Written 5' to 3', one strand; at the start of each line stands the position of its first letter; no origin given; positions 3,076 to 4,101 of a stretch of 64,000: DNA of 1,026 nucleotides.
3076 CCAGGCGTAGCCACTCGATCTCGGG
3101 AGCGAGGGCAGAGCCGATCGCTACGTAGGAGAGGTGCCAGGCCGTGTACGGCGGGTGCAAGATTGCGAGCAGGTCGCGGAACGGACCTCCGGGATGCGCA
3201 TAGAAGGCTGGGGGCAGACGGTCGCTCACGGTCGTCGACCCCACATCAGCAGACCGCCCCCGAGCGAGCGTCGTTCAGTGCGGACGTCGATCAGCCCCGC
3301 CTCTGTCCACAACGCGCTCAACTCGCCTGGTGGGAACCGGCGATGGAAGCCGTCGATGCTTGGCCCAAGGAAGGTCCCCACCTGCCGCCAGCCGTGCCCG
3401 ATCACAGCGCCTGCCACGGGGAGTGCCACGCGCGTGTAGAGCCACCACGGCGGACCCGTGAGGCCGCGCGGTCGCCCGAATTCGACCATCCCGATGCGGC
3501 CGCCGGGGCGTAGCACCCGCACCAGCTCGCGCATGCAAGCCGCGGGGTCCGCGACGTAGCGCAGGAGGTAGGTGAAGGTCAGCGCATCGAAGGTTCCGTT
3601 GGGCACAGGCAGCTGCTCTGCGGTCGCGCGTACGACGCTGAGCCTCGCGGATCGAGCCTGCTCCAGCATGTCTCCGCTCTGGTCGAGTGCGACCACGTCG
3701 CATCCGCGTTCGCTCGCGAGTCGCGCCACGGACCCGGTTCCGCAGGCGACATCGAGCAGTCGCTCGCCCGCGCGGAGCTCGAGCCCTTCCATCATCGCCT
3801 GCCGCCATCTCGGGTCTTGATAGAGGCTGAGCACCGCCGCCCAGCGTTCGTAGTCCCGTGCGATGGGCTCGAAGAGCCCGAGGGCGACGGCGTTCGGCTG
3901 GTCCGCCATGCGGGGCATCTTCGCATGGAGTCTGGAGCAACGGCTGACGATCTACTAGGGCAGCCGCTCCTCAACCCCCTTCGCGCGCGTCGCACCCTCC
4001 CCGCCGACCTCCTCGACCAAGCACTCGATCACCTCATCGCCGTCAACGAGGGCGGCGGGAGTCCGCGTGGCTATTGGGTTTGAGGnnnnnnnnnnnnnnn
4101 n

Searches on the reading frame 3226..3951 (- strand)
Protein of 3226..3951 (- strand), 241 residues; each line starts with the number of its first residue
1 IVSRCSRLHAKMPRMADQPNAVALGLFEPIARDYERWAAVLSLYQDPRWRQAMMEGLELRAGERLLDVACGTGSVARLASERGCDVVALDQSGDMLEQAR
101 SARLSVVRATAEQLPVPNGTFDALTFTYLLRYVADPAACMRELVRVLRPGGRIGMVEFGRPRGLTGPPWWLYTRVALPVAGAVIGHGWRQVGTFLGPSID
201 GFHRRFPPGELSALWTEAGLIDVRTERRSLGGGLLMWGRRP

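Call 60: search_protein_families(library=pfam, proteins=[window:3226-3951:-], max_evalue=0.00001)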
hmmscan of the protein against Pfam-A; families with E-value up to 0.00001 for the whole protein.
window:3226-3951:- (241 aa): 6 families
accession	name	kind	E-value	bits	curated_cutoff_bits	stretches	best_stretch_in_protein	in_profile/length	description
PF01209.24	Ubie_methyltran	-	4.6e-28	98.6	20.1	1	25-233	11-224/233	ubiE/COQ5 methyltransferase family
PF08241.18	Methyltransf_11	-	3.1e-22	79.5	21.2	1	66-153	1-93/95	Methyltransferase domain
PF13649.12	Methyltransf_25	-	3.5e-19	69.7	27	1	66-151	2-97/97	Methyltransferase domain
PF13489.12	Methyltransf_23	-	6.2e-15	55.8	27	1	57-183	17-124/164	Methyltransferase domain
PF13847.12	Methyltransf_31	-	1.2e-13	51.4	27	1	60-157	2-111/145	Methyltransferase domain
PF08242.18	Methyltransf_12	-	2.6e-13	51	30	1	66-153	1-98/98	Methyltransferase domain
